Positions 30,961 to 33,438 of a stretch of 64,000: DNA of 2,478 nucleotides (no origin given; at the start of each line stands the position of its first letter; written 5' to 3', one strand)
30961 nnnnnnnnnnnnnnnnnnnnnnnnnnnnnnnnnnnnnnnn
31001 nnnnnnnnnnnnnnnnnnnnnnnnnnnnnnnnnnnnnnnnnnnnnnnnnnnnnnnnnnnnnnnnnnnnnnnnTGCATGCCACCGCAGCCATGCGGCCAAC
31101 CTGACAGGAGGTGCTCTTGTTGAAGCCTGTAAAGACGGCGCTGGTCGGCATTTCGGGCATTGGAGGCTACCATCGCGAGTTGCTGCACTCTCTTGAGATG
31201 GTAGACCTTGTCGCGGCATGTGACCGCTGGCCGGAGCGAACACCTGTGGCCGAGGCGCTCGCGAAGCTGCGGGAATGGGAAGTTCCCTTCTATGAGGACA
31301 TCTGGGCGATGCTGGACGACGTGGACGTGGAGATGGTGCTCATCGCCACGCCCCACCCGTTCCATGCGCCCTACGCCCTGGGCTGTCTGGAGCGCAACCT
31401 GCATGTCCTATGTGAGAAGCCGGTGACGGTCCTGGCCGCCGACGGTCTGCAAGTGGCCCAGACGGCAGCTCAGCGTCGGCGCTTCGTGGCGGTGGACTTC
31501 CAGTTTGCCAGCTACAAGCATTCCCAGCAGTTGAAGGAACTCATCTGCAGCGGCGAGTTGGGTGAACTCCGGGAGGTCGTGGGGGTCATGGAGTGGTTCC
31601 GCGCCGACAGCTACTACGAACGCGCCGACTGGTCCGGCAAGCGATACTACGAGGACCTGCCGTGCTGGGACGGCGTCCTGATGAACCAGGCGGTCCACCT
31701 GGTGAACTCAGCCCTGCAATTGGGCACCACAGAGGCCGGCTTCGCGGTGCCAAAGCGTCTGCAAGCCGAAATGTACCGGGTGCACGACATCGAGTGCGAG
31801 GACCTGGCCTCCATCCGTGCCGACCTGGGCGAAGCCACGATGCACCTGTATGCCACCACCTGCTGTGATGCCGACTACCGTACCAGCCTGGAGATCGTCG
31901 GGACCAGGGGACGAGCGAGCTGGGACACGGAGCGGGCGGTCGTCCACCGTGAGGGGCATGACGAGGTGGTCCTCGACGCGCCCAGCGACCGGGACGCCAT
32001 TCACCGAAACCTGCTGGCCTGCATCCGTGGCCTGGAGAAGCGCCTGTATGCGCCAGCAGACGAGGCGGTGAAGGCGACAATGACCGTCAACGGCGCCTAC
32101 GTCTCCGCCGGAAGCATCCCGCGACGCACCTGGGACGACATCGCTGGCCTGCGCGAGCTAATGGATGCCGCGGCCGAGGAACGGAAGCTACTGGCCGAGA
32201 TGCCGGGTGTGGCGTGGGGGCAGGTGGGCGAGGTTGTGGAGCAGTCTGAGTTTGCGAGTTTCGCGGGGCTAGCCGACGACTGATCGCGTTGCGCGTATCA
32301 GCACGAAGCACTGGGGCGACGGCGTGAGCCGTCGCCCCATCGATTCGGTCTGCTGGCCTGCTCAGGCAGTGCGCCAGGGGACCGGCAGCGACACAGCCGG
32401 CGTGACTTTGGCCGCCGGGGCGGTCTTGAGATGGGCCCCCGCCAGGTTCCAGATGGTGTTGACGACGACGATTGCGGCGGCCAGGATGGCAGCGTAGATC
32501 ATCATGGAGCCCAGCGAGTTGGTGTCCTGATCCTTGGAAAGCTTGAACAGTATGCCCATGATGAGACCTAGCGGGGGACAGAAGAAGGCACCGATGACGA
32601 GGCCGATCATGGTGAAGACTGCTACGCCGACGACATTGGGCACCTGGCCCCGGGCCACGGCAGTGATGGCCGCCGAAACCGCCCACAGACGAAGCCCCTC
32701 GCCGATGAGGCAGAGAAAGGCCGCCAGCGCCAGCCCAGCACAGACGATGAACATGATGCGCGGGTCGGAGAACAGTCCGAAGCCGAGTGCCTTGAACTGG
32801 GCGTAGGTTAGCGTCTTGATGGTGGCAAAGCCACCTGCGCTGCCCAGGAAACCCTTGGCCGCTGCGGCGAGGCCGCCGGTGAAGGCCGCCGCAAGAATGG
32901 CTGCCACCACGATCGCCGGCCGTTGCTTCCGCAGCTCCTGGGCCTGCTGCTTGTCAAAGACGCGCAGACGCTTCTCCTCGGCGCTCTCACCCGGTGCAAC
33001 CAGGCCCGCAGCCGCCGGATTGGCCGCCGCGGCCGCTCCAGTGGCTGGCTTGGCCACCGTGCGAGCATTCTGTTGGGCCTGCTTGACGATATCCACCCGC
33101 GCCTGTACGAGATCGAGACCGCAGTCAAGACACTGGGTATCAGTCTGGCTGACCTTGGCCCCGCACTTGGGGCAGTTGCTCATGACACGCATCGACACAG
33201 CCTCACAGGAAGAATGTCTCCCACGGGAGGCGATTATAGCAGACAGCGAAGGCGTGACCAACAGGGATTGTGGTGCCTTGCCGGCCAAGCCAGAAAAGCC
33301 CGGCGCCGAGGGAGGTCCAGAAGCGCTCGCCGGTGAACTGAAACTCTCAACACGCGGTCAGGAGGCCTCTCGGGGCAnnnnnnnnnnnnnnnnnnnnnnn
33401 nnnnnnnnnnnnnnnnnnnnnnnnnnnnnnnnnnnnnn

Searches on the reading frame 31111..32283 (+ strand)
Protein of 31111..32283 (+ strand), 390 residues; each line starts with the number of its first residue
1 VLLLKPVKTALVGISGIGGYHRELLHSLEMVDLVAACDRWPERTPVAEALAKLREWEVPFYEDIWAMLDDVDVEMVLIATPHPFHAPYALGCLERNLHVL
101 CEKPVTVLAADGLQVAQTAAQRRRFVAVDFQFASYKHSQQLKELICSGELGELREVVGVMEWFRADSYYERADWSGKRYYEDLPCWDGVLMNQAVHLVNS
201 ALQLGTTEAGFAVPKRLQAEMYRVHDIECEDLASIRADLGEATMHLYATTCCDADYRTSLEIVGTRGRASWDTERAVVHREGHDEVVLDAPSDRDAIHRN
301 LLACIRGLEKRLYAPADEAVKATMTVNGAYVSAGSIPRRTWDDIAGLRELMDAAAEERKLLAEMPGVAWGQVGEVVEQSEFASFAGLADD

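Call 78: search_protein_families(library=pfam, proteins=[window:31111-32283:+], max_evalue=0.001)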
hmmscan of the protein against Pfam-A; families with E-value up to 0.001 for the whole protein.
window:31111-32283:+ (390 aa): 2 families
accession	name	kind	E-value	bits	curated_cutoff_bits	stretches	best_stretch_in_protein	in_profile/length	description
PF01408.29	GFO_IDH_MocA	-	1.7e-19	71.1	24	1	8-130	2-120/120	Oxidoreductase family, NAD-binding Rossmann fold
PF22725.1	GFO_IDH_MocA_C3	-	1.8e-14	54.2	27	1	139-269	2-123/124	GFO/IDH/MocA C-terminal domain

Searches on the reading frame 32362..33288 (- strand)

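Call 38: search_protein_families(library=pfam, proteins=[window:32362-33288:-], max_evalue=0.001)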
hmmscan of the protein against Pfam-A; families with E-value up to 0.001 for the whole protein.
window:32362-33288:- (308 aa): 2 families
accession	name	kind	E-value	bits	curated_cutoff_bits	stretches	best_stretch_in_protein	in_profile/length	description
PF13240.11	Zn_Ribbon_1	-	0.00015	21.9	25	1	39-57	2-20/23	zinc-ribbon domain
PF13248.11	Zn_ribbon_3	-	0.00045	20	27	1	36-60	2-26/26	zinc-ribbon domain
